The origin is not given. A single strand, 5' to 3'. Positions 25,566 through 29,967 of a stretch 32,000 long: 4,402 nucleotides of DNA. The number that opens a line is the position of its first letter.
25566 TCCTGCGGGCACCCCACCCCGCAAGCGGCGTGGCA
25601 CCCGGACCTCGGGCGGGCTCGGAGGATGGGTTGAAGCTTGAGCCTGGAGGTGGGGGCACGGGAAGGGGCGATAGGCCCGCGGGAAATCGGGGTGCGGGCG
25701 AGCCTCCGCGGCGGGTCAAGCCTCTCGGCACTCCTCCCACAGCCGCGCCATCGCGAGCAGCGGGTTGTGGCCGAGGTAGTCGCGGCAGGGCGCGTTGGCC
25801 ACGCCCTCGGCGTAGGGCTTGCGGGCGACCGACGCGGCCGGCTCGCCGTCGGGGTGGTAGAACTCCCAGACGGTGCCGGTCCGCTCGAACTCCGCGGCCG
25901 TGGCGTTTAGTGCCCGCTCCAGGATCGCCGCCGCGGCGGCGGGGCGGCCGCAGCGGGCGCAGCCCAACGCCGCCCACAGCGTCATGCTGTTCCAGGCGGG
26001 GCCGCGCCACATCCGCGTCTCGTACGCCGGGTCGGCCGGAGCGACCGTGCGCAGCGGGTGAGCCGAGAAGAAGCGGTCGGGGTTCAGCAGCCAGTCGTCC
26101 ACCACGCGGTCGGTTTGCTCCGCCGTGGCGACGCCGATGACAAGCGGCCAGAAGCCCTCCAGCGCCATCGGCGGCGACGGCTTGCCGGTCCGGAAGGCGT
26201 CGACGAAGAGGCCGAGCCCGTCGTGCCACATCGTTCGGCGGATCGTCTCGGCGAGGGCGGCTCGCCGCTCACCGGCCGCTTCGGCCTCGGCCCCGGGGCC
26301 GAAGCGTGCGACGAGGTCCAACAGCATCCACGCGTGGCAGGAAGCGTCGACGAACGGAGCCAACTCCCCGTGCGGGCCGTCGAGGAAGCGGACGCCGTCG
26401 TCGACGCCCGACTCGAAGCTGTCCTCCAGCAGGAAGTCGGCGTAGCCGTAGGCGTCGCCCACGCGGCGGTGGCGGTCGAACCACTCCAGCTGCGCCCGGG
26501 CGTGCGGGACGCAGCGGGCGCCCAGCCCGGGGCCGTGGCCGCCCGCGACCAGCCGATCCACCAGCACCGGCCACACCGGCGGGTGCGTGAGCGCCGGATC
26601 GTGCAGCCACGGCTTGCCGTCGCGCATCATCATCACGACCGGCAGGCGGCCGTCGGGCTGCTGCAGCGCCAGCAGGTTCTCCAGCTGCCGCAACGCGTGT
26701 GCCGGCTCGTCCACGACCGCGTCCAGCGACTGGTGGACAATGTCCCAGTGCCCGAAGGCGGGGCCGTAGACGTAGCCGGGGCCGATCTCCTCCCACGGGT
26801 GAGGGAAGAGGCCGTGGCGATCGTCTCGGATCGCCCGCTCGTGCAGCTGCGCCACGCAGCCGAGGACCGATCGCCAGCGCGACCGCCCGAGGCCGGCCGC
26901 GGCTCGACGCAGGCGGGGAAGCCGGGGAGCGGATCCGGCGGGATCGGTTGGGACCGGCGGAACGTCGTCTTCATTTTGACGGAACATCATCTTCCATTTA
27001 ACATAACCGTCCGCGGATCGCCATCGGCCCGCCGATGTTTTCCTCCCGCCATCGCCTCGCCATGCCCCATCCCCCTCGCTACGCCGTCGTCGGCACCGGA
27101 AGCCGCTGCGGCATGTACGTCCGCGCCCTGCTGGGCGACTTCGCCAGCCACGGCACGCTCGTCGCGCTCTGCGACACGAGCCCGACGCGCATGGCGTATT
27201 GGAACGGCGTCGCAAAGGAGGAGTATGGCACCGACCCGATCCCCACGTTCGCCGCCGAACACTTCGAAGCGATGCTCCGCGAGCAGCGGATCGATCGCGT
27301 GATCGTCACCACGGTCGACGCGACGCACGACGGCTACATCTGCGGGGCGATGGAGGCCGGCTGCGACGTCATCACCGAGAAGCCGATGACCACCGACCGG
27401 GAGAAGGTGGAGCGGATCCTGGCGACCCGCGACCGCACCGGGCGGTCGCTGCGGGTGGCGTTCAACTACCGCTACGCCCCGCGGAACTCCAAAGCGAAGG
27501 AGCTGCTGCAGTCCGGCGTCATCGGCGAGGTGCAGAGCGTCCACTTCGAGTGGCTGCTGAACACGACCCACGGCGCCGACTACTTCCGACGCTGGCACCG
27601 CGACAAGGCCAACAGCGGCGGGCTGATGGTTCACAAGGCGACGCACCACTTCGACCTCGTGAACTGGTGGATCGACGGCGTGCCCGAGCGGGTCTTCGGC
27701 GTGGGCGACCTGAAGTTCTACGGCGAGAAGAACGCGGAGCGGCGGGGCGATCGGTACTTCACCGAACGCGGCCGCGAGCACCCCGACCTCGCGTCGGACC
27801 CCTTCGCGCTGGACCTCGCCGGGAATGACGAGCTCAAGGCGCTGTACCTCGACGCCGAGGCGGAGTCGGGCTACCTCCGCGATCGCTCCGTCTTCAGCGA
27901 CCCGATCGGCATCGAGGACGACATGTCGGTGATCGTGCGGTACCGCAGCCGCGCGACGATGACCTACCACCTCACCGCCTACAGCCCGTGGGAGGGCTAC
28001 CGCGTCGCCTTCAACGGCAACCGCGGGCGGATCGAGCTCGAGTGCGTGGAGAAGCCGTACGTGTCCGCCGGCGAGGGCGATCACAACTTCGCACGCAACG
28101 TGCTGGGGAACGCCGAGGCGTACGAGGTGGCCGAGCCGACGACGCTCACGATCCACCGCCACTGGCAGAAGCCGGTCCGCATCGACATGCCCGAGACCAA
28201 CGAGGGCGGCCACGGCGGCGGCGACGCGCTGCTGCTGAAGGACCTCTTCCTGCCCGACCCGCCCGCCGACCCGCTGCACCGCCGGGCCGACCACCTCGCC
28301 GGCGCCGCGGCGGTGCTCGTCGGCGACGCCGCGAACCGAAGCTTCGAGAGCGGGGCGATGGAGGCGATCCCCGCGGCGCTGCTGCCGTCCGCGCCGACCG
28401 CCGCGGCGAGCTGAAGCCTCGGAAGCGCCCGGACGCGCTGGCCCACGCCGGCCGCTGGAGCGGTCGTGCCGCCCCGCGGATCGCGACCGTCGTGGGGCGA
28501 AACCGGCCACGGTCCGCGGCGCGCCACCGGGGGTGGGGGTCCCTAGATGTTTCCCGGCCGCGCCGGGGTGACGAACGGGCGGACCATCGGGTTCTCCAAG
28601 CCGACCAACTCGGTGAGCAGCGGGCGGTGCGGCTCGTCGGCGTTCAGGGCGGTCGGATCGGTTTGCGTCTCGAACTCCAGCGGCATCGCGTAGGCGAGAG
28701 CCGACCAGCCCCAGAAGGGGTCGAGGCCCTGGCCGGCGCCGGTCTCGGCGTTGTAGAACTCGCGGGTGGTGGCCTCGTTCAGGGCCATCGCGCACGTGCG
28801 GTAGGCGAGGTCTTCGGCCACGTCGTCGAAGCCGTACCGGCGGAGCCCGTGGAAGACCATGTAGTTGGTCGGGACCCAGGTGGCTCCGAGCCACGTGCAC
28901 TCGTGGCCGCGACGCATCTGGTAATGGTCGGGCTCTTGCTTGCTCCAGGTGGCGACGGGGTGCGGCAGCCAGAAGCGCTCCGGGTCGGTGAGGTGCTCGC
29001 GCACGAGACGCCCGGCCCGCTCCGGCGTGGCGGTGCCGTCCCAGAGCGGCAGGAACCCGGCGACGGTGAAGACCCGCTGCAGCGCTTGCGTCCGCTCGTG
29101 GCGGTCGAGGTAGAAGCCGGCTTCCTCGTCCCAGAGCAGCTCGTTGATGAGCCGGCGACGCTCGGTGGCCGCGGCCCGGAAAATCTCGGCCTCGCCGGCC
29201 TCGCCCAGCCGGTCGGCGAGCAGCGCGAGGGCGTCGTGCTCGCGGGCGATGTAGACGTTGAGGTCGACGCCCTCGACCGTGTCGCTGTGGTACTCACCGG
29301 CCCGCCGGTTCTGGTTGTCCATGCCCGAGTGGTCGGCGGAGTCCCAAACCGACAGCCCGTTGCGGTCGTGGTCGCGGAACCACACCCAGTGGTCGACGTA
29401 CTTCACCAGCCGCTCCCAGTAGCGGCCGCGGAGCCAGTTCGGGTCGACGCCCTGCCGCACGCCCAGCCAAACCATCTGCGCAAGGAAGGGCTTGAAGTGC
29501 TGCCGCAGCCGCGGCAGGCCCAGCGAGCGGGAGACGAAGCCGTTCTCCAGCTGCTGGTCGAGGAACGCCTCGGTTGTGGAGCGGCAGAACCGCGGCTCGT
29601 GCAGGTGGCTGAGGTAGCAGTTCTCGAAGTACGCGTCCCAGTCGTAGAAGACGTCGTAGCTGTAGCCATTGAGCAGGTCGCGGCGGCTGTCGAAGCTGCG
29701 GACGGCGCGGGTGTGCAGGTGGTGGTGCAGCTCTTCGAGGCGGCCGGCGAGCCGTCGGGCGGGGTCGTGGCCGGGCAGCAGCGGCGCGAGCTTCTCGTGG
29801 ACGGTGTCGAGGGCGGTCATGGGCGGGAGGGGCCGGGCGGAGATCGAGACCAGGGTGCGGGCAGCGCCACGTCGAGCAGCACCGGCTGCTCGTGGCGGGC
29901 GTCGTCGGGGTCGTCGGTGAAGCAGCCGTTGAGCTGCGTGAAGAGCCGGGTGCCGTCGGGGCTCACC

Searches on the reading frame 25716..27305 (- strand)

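Call 25: search_protein_families(library=pfam, proteins=[window:25716-27305:-])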
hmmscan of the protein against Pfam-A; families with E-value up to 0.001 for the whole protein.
window:25716-27305:- (529 aa): 2 families
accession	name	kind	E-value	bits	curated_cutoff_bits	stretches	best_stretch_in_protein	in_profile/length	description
PF22422.2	MGH1-like_GH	-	4.2e-23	82.9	27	1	335-486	193-343/356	Mannosylglycerate hydrolase MGH1-like glycoside hydrolase domain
PF01204.24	Trehalase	-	8.3e-05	22.1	21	1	342-484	334-477/512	Trehalase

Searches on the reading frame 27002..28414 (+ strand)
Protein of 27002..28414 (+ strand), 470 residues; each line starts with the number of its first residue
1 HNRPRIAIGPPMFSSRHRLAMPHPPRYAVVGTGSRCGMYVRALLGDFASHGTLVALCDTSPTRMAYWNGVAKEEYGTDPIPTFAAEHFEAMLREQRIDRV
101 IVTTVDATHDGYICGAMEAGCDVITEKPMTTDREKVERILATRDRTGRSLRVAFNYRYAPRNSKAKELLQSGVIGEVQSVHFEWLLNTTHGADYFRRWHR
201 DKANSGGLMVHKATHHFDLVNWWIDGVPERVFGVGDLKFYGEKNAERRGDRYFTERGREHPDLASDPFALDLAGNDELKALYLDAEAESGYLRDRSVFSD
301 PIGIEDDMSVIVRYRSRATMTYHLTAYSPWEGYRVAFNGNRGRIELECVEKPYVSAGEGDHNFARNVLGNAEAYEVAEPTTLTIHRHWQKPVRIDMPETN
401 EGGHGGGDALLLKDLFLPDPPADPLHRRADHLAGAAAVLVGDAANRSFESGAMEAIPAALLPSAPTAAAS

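Call 16: find_encoding_contigs(protein=window:27002-28414:+, flank=10000, max_places=6)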
Protein window:27002-28414:+ (470 aa): no gene with exactly this product is on record in the collection.

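Call 19: find_encoding_contigs(protein=window:27035-28414:+, flank=10000, max_places=6)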
Protein window:27035-28414:+ (459 aa): no gene with exactly this product is on record in the collection.

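Call 25: search_protein_families(library=pfam, proteins=[window:27035-28414:+])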
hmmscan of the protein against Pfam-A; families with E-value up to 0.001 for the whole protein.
window:27035-28414:+ (459 aa): 3 families
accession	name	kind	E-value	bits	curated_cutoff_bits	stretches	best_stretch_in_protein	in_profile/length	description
PF02894.22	GFO_IDH_MocA_C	-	9.2e-22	78.3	22.9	1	155-403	1-178/218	Oxidoreductase family, C-terminal alpha/beta domain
PF22725.1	GFO_IDH_MocA_C3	-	2.4e-17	63.5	27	1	153-334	3-124/124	GFO/IDH/MocA C-terminal domain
PF01408.29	GFO_IDH_MocA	-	4.5e-15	56.8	24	1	15-143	2-120/120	Oxidoreductase family, NAD-binding Rossmann fold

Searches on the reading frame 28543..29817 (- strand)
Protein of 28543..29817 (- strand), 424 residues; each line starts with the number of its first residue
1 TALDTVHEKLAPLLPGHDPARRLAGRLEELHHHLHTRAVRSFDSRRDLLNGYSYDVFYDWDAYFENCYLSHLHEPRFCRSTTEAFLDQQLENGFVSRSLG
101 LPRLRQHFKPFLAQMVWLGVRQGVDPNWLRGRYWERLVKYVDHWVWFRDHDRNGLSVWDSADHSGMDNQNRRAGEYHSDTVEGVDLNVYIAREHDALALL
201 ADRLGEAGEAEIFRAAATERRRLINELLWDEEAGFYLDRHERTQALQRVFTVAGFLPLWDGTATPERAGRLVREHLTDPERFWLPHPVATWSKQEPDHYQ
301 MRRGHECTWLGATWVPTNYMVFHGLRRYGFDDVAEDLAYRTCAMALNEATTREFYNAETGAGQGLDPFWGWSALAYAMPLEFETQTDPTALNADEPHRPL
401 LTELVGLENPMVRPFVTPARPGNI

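Call 25: search_protein_families(library=pfam, proteins=[window:28543-29817:-])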
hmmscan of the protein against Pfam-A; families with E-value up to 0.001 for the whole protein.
window:28543-29817:- (424 aa): 4 families
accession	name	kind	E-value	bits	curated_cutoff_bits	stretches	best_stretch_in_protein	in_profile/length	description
PF22422.2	MGH1-like_GH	-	1.6e-40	140.3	27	1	59-372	6-356/356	Mannosylglycerate hydrolase MGH1-like glycoside hydrolase domain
PF01204.24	Trehalase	-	2e-22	80.2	21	1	173-344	296-461/512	Trehalase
PF03200.22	Glyco_hydro_63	-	8.1e-12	45.1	22.4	1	274-376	371-487/492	Glycosyl hydrolase family 63 C-terminal domain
PF17389.8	Bac_rhamnosid6H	-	7.8e-06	25.8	24.5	1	111-246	102-230/339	Bacterial alpha-L-rhamnosidase 6 hairpin glycosidase domain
